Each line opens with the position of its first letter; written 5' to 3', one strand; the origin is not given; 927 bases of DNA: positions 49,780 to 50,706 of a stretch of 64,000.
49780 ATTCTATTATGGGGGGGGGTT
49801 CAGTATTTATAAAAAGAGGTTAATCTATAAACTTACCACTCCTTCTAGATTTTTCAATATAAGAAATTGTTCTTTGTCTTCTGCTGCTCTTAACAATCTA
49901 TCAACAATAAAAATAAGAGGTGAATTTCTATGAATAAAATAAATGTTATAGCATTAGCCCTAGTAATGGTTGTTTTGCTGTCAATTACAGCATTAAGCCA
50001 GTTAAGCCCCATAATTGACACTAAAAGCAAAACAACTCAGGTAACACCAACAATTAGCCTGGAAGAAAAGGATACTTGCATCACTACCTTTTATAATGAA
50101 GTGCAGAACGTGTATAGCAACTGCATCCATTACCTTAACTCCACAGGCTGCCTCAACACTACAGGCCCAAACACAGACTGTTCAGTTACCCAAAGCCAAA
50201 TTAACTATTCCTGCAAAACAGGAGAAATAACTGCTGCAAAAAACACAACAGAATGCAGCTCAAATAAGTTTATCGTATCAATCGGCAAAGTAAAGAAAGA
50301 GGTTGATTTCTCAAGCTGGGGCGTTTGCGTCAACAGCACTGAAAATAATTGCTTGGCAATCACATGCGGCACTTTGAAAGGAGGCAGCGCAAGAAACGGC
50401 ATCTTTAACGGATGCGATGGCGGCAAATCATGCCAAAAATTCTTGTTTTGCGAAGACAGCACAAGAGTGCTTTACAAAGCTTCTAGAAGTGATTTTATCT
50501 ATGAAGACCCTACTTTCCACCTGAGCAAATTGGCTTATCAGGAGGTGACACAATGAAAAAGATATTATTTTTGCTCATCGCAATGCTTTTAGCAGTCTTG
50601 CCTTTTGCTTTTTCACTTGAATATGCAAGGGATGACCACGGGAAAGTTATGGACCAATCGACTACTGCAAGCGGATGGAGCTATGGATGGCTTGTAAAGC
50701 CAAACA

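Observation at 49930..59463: SD-coupled six-gene operon of secreted proteins: candidate cell-surface attachment apparatus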

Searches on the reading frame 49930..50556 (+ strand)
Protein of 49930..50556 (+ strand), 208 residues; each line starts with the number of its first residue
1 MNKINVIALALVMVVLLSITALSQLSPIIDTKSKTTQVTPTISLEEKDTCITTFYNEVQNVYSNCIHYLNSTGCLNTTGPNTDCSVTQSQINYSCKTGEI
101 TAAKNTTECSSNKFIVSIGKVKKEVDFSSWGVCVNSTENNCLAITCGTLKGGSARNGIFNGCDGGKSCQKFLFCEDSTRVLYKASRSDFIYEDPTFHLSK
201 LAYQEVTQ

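Call 3: search_protein_families(library=pfam, proteins=[window:49930-50556:+], max_evalue=0.1)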
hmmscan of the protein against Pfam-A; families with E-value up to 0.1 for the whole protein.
window:49930-50556:+ (208 aa): 0 families

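Call 4: search_protein_families(library=ncbifam, proteins=[window:49930-50556:+], max_evalue=0.1)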
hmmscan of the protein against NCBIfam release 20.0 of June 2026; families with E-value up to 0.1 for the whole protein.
window:49930-50556:+ (208 aa): 0 families

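Call 32: find_homologous_proteins(query=window:49930-50553:+, max_evalue=0.001)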
Query window:49930-50553:+ (208 aa): 134 proteins with E <= 0.001 among 206 candidates; the best 120 are listed.
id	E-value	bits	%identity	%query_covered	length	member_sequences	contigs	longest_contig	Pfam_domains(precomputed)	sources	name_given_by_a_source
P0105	9.4e-133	458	100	100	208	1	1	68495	-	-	-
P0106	5.1e-95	335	75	98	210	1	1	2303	-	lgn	-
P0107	6.1e-92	325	76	93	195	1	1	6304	-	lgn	-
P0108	6.2e-89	315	70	98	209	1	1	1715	-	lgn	-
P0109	5.7e-86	305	66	100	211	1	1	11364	-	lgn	-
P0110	2.1e-84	300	76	88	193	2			-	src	-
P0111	4.1e-82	293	63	99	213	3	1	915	-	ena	-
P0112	1.6e-78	281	65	100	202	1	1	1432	-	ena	-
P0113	3.4e-78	280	59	98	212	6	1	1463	-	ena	-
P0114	5.7e-78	279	71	84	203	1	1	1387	-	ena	-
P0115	3.9e-77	276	72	85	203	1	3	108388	-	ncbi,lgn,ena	-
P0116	4.8e-77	276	60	100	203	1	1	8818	-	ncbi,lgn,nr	ncbi:MAG: hypothetical protein Q8R04_02280 [Nanoarchaeota archaeon]|nr:hypothetical protein [Nanoarc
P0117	5.2e-77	276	62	97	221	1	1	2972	-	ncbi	-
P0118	5.9e-77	276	62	96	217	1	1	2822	-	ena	-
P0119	2.1e-75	271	63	96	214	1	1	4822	-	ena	-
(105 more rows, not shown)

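Call 35: search_protein_families(library=phrogs, proteins=[window:49930-50556:+], max_evalue=0.01)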
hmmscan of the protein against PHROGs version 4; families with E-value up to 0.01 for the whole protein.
window:49930-50556:+ (208 aa): 0 families

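Call 42: predict_structure(alignment_id=A2)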
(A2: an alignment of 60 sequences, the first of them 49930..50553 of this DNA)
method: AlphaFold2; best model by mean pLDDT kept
length: 208 residues; sequences in the alignment: 60
mean_pLDDT: 86.7   pTM: 0.65
mean pLDDT of the five models: 86.7, 86.5, 85.2, 83.6, 83.2
residues with pLDDT >= 90: 109; 70-90: 81; 50-70: 18; < 50: 0
segments of 3 or more residues with pLDDT < 50: none
pLDDT, mean of each block of 10 residues (from residue 1): 73 75 75 92 93 90 92 73 80 93 89 93 91 94 93 86 91 94 91 82 80
secondary structure, 60 per line:
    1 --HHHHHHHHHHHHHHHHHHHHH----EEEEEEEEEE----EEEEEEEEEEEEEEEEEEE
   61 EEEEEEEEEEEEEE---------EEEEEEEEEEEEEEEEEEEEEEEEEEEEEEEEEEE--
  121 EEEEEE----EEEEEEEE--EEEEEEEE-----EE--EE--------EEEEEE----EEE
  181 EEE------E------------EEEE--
elements in order: H3-23 E28-37 E42-74 E84-118 E121-126 E131-138 E141-148 E168-173 E178-183 E203-206

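Call 45: fold_search(model_id=the predicted structure, library=pdb)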
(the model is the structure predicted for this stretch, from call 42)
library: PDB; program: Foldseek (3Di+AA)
matches with E <= 10: 434; with E <= 0.001: 0
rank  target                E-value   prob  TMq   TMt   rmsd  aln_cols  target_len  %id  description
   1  6uwi_D                2.1e-02  0.72  0.15  0.06  19.2       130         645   12  Crystal structure of the Clostridium difficile translocase CDTb (released 2020-01-22)
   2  6uwi_A                2.3e-02  0.72  0.15  0.06  19.2       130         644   12  Crystal structure of the Clostridium difficile translocase CDTb (released 2020-01-22)
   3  6o2n_A                3.1e-02  0.11  0.11  0.05  23.8       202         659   13  CDTb Double Heptamer Short Form Modeled from Cryo-EM Map Reconstructed using C7 Symmetry (released 2019-10-30)
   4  5ec5_L                3.2e-02  0.63  0.20  0.16  17.7       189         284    7  Crystal structure of lysenin pore (released 2016-05-18)
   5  5ec5_F                4.1e-02  0.28  0.16  0.13  16.6       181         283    7  Crystal structure of lysenin pore (released 2016-05-18)
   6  5ec5_I                4.8e-02  0.21  0.14  0.12  18.1       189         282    7  Crystal structure of lysenin pore (released 2016-05-18)
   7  5ec5_C                5.9e-02  0.69  0.21  0.17  17.6       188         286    7  Crystal structure of lysenin pore (released 2016-05-18)
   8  6uwr_A                6.8e-02  0.11  0.11  0.05  22.1       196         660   13  Clostridium difficile binary toxin translocase CDTb in asymmetric tetradecamer conformation (released 2020-01-22)
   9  6uwi_E                7.2e-02  0.80  0.18  0.07  16.8       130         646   12  Crystal structure of the Clostridium difficile translocase CDTb (released 2020-01-22)
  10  6uwi_G                7.5e-02  0.82  0.17  0.07  17.2       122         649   11  Crystal structure of the Clostridium difficile translocase CDTb (released 2020-01-22)
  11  5ec5_M                7.5e-02  0.66  0.21  0.16  17.6       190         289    6  Crystal structure of lysenin pore (released 2016-05-18)
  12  5ec5_E                7.5e-02  0.18  0.16  0.13  18.2       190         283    8  Crystal structure of lysenin pore (released 2016-05-18)
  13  5ec5_D                7.9e-02  0.23  0.16  0.13  16.7       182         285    8  Crystal structure of lysenin pore (released 2016-05-18)
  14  5ec5_B                9.2e-02  0.35  0.20  0.16  17.7       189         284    6  Crystal structure of lysenin pore (released 2016-05-18)
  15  6y5w_B                9.2e-02  0.25  0.15  0.10  16.2       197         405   11  Crystal structure of the envelope glycoprotein complex of Andes virus in a near postfusion conformation (released 2020-10-14)
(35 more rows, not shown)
